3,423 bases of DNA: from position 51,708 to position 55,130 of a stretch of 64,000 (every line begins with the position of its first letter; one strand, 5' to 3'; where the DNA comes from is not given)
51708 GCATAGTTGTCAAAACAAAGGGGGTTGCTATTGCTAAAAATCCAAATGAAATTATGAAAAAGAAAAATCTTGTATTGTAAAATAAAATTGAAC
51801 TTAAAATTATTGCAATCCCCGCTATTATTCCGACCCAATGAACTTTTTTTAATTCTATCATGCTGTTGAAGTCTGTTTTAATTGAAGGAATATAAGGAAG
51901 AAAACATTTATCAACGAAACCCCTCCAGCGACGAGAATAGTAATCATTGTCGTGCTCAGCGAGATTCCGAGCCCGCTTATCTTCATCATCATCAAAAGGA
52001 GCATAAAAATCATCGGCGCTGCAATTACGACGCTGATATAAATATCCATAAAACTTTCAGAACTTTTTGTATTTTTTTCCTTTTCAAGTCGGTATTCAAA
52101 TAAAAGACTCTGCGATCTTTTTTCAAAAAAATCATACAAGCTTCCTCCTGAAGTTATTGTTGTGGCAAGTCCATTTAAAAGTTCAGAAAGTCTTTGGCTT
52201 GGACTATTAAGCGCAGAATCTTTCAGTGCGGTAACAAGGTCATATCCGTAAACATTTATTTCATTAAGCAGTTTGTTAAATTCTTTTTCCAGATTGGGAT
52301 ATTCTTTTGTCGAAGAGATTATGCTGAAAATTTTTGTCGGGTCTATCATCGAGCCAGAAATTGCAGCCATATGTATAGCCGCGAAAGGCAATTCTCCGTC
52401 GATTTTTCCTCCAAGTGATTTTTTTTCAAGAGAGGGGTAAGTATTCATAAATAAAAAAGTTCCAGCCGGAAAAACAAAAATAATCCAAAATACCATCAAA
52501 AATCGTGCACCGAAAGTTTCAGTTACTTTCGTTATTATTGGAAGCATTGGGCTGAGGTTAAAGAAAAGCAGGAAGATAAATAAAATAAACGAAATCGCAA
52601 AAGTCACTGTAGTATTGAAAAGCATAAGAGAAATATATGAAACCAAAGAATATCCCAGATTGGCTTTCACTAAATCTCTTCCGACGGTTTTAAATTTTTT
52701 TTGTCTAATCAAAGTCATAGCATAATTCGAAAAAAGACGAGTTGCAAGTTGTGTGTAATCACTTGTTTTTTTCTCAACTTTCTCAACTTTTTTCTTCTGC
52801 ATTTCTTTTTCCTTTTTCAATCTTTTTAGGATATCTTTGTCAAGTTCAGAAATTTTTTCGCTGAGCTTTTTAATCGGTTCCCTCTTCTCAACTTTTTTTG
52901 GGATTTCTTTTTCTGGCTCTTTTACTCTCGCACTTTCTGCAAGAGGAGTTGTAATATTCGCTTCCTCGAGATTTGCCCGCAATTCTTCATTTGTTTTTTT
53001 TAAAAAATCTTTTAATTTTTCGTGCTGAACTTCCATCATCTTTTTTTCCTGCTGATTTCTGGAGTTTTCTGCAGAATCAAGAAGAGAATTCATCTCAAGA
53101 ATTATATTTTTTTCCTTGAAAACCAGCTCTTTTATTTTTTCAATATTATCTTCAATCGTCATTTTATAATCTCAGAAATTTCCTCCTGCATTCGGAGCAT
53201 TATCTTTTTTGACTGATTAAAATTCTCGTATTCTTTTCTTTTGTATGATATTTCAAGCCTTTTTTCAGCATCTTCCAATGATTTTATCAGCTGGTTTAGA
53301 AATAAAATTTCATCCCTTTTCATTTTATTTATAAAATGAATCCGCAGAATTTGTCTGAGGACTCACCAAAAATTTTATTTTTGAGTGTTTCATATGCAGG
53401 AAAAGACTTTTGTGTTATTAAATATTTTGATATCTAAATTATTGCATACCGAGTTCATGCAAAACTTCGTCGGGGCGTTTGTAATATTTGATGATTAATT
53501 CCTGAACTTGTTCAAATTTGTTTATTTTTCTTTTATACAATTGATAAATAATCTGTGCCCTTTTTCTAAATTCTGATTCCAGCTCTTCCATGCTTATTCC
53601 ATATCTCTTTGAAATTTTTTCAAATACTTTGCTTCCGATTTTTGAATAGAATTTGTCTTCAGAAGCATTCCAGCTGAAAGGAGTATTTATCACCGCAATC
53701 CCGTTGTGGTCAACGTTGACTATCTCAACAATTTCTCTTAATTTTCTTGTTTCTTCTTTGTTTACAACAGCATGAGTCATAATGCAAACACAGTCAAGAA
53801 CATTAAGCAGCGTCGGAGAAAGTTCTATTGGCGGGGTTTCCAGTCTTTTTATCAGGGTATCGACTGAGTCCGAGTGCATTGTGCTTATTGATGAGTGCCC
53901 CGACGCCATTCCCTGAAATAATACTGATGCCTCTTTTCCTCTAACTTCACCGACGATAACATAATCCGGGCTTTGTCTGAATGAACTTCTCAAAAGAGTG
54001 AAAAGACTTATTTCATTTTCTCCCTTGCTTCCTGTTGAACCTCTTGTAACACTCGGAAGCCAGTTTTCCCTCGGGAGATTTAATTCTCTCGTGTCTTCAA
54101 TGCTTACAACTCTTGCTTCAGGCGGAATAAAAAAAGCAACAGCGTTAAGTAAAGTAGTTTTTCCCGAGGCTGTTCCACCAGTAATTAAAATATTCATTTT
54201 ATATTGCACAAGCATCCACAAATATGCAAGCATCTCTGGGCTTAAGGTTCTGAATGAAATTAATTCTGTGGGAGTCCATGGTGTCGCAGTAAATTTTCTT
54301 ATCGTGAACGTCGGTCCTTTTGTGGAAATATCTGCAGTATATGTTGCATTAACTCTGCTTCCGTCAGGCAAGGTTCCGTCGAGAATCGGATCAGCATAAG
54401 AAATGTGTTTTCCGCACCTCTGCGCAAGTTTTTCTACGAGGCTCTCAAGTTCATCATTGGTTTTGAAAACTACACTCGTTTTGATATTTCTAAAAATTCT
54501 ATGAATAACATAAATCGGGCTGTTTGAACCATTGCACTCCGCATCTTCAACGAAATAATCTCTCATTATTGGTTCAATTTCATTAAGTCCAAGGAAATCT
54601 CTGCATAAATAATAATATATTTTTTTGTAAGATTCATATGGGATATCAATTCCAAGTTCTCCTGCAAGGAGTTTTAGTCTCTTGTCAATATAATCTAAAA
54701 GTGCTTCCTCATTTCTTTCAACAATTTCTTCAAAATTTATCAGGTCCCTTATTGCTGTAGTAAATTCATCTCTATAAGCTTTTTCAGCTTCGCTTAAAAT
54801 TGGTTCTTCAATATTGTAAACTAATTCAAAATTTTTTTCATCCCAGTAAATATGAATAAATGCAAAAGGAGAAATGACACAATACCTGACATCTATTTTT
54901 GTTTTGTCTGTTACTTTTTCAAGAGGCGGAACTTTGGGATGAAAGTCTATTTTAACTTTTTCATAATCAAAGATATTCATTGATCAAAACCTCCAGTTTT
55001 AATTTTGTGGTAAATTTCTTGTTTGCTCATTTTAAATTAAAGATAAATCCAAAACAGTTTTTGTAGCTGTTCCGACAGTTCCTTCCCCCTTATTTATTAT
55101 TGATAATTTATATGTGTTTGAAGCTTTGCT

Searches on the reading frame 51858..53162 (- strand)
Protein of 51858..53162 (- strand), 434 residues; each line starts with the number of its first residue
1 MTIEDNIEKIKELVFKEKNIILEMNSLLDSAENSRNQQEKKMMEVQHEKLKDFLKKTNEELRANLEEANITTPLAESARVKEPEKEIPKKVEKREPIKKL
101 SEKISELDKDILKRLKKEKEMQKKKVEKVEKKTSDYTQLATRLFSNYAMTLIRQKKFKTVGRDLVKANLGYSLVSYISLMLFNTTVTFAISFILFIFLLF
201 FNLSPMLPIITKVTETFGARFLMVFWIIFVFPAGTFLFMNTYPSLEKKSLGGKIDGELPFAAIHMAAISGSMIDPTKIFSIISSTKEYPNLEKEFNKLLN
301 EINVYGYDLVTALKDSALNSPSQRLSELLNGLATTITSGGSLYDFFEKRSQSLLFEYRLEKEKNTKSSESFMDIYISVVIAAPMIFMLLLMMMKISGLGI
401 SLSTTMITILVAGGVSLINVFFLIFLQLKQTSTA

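Call 10: search_protein_families(library=pfam, proteins=[window:51858-53162:-])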
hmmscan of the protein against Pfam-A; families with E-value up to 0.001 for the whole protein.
window:51858-53162:- (434 aa): 1 family
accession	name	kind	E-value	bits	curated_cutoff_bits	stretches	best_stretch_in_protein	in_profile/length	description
PF00482.28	T2SSF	-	4.8e-13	49.6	25.2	1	264-389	4-124/125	Type II secretion system (T2SS), protein F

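Call 11: search_protein_families(library=ncbifam, proteins=[window:51858-53162:-])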
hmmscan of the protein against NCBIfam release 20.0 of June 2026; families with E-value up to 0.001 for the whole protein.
window:51858-53162:- (434 aa): 4 families
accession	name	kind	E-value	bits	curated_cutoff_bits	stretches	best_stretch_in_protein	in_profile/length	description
NF004704.2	PRK06041.1-2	equivalog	7.9e-22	77.7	550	1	193-427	14-244/555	archaellar assembly protein ArlJ/FlaJ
NF004705.1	PRK06041.1-3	equivalog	3.6e-17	62.5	400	1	253-430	2-175/465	archaellar assembly protein ArlJ/FlaJ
NF004703.2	PRK06041.1-1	equivalog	1.3e-16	60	570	1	251-423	33-204/525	archaellar assembly protein ArlJ/FlaJ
NF046075.1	UpsF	equivalog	1.6e-06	27.2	400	1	169-402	28-236/484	membrane pilin protein UpsF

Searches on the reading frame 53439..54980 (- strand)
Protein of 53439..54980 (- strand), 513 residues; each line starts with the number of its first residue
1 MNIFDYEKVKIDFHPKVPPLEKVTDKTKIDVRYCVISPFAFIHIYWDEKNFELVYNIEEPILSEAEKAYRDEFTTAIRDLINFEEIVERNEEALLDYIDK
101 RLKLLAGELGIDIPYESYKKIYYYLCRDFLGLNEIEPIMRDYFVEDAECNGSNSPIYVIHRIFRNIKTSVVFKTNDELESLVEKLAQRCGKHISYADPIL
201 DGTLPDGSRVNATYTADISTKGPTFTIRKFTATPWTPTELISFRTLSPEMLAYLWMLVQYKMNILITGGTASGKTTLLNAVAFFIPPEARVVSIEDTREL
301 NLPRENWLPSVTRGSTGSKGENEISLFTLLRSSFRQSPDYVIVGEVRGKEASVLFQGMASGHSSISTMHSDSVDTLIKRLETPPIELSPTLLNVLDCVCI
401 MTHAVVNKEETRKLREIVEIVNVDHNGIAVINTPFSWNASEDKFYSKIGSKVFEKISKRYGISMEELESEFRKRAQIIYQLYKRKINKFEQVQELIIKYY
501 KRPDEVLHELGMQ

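Call 10: search_protein_families(library=pfam, proteins=[window:53439-54980:-])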
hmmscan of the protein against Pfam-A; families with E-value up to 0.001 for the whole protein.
window:53439-54980:- (513 aa): 2 families
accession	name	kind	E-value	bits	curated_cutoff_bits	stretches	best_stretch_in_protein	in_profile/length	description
PF00437.27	T2SSE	-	8.5e-33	113.9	24.9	1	159-382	27-257/370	Type II/IV secretion system protein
PF13555.12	AAA_29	-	0.00038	20.6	27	1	262-289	23-50/61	P-loop containing region of AAA domain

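Call 11: search_protein_families(library=ncbifam, proteins=[window:53439-54980:-])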
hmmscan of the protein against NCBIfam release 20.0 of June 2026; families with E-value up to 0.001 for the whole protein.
window:53439-54980:- (513 aa): 19 families
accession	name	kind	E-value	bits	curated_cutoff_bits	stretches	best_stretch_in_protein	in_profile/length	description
NF058587.1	archaellum_moto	equivalog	2.9e-117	392.6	550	1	20-502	21-520/527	archaellum flagellar ATPase motor FlaI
NF053672.1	bindosome_BasE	exception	6.4e-67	226.4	1000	1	25-502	36-510/512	bindosome assembly system ATPase subunit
TIGR03819.1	heli_sec_ATPase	hypoth_equivalog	3.4e-43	148.1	373.15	1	124-381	44-298/340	TadA family conjugal transfer-associated ATPase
TIGR02782.1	TrbB_P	equivalog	7.8e-37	127.2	304.55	1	176-425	52-298/303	P-type conjugative transfer ATPase TrbB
TIGR02788.1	VirB11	equivalog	1.4e-36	126.1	249.95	2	252-380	135-262/308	P-type DNA transfer ATPase VirB11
NF010469.0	PRK13894.1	subfamily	5.9e-31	108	508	1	177-423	66-310/320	conjugal transfer ATPase TrbB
NF010475.0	PRK13900.1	equivalog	8.3e-29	100.7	389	1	252-380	151-279/333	type IV secretion system ATPase VirB11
NF010407.0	PRK13833.1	subfamily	6.9e-27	94.7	499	1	177-425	61-302/323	conjugal transfer protein TrbB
NF010425.0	PRK13851.1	equivalog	3.7e-19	68.8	461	1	250-372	151-272/344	type IV secretion system protein VirB11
NF041000.1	ATPase_ComGA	equivalog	3.9e-15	55.6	300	1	263-386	130-248/267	competence type IV pilus ATPase ComGA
TIGR02533.1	type_II_gspE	equivalog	2.8e-12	46.1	630.25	1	248-386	229-362/486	type II secretion system ATPase GspE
TIGR02525.1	plasmid_TraJ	equivalog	4.9e-12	45.5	368.3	1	265-389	153-279/372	plasmid transfer ATPase TraJ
NF007755.0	PRK10436.1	equivalog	4.9e-12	45.3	617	1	257-381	215-333/465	type II secretion system protein GspE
TIGR02538.1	type_IV_pilB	equivalog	1.2e-11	44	675.65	1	263-381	318-430/564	type IV-A pilus assembly ATPase PilB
TIGR01420.1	pilT_fam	subfamily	5.6e-11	42.3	319.1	1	263-380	124-239/343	PilT/PilU family type 4a pilus ATPase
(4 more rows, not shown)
